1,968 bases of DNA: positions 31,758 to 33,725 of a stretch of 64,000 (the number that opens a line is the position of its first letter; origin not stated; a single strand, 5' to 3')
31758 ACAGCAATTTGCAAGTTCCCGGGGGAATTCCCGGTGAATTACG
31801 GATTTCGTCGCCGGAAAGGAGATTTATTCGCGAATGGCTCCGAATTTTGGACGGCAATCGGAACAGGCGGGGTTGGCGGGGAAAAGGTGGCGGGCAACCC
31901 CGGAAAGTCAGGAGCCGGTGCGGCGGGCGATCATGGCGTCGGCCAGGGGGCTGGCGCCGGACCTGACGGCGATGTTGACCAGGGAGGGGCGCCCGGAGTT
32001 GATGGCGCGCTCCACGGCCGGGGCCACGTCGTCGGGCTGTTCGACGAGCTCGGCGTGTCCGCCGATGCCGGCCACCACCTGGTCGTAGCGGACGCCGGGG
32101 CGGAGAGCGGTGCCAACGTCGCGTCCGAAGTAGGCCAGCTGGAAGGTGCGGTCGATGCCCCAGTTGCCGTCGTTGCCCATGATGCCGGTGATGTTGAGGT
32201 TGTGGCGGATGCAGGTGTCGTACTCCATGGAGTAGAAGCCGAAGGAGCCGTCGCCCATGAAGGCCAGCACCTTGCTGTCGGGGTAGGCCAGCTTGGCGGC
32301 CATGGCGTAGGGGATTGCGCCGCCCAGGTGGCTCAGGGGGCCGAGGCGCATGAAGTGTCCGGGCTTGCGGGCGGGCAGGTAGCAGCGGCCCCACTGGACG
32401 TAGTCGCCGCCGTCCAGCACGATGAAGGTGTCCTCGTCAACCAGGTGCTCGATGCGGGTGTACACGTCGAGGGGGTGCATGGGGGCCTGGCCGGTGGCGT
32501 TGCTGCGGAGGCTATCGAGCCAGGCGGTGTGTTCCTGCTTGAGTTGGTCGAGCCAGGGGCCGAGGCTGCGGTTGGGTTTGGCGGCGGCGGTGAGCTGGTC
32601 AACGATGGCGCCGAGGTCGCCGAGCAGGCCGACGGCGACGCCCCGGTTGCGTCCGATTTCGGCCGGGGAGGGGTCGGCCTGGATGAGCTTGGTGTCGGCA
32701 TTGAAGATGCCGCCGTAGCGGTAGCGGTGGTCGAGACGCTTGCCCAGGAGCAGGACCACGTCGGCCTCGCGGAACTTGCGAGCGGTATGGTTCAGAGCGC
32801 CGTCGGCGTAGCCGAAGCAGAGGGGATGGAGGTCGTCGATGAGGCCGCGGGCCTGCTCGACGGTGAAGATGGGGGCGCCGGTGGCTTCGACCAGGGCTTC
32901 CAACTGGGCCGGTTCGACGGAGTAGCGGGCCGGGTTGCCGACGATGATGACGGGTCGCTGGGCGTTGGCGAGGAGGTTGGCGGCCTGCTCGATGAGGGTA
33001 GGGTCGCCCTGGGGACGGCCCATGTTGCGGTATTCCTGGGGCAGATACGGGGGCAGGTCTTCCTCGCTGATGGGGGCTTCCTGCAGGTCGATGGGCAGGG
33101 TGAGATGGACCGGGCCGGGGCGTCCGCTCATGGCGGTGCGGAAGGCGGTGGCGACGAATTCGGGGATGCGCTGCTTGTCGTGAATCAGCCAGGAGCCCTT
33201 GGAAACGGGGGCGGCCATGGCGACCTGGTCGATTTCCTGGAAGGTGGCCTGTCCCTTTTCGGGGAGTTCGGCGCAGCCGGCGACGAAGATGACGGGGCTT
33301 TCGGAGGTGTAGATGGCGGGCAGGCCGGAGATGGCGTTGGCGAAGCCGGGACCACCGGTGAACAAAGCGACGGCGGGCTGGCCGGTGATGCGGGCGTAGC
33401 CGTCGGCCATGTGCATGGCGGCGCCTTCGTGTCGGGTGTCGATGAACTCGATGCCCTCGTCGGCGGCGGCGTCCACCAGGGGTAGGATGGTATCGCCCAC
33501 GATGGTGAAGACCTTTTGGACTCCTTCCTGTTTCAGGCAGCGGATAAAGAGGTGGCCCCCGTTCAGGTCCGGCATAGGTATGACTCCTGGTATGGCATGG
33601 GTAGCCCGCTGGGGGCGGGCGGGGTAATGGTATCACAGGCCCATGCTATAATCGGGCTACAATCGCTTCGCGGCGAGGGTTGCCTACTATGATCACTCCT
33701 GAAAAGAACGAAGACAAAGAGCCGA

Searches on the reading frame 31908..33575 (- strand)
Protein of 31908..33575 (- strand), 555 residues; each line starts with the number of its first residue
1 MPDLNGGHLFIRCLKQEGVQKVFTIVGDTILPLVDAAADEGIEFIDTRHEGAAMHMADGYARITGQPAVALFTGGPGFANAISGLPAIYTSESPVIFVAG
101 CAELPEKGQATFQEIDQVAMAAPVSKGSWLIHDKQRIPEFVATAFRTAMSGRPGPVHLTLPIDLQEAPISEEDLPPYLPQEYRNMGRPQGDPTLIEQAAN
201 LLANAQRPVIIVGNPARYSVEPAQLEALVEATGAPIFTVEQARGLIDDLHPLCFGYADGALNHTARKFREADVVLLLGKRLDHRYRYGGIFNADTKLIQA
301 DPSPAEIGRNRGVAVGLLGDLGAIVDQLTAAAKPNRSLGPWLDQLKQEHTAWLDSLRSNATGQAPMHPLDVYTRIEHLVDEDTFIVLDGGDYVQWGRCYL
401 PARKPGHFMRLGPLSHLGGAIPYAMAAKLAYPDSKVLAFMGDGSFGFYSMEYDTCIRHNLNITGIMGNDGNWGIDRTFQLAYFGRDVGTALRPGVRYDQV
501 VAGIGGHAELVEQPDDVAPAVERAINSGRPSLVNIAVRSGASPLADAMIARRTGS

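Call 52: search_protein_families(library=ncbifam, proteins=[window:31908-33575:-], max_evalue=0.00001)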
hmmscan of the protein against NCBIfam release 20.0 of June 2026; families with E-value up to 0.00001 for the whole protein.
window:31908-33575:- (555 aa): 51 families (the best 25 are shown)
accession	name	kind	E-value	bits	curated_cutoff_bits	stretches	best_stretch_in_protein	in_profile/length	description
NF004516.0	PRK05858.1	equivalog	9.5e-128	427.1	587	1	5-537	12-535/548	acetolactate synthase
NF058623.1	HdaclCoAlyACT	equivalog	4.2e-94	316.2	600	1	10-541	16-544/575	2-hydroxyacyl-CoA lyase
NF006052.0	PRK08199.1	subfamily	2e-91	307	539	1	4-540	8-540/559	thiamine pyrophosphate protein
NF004919.0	PRK06276.1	equivalog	2.4e-88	297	866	1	5-538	2-539/582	acetolactate synthase large subunit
TIGR00118.1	acolac_lg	equivalog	3.2e-88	296.6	538.35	1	5-539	2-536/557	biosynthetic-type acetolactate synthase large subunit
NF006187.0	PRK08322.1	equivalog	1.1e-85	288.2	509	1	5-537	3-528/548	acetolactate synthase large subunit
NF004710.0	PRK06048.1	equivalog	3.3e-85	286.6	976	1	4-539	8-539/561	acetolactate synthase large subunit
NF006721.0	PRK09259.1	equivalog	1.5e-83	281.4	557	1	5-538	16-551/574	oxalyl-CoA decarboxylase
NF005713.0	PRK07525.1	subfamily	2.3e-82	277.2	620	1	10-538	12-563/592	sulfoacetaldehyde acetyltransferase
NF005860.0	PRK07789.1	equivalog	4e-79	266.5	881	1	4-541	34-582/615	acetolactate synthase large subunit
NF006122.0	PRK08266.1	subfamily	1.2e-78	264.9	571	1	4-543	4-532/543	hypothetical protein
TIGR03457.1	sulphoacet_xsc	equivalog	7.7e-78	262.3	676.4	1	10-537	8-556/579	sulfoacetaldehyde acetyltransferase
TIGR03254.1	oxalate_oxc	equivalog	2.8e-77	260.7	739.4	1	5-539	4-539/554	oxalyl-CoA decarboxylase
NF006378.0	PRK08617.1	equivalog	5.5e-77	259.4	510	1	5-537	9-538/556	acetolactate synthase AlsS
NF006016.1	PRK08155.1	equivalog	1.4e-74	251.5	870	1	4-538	3-533/554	acetolactate synthase large subunit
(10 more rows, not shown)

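Call 53: search_protein_families(library=pfam, proteins=[window:31908-33575:-], max_evalue=0.01)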
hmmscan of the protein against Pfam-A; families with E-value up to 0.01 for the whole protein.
window:31908-33575:- (555 aa): 4 families
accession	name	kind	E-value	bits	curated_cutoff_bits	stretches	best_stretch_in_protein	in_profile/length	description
PF02776.23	TPP_enzyme_N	-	4.2e-38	130.2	26.8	1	5-120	2-119/119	Thiamine pyrophosphate enzyme, N-terminal TPP binding domain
PF00205.28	TPP_enzyme_M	-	3.1e-31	108.4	30.4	1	195-328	1-137/137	Thiamine pyrophosphate enzyme, central domain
PF02775.26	TPP_enzyme_C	-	1.9e-29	102.9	21.9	1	388-535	1-151/151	Thiamine pyrophosphate enzyme, C-terminal TPP binding domain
PF01855.24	POR_N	-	2.6e-06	27.8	27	1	40-150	33-144/231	Pyruvate flavodoxin/ferredoxin oxidoreductase, thiamine diP-bdg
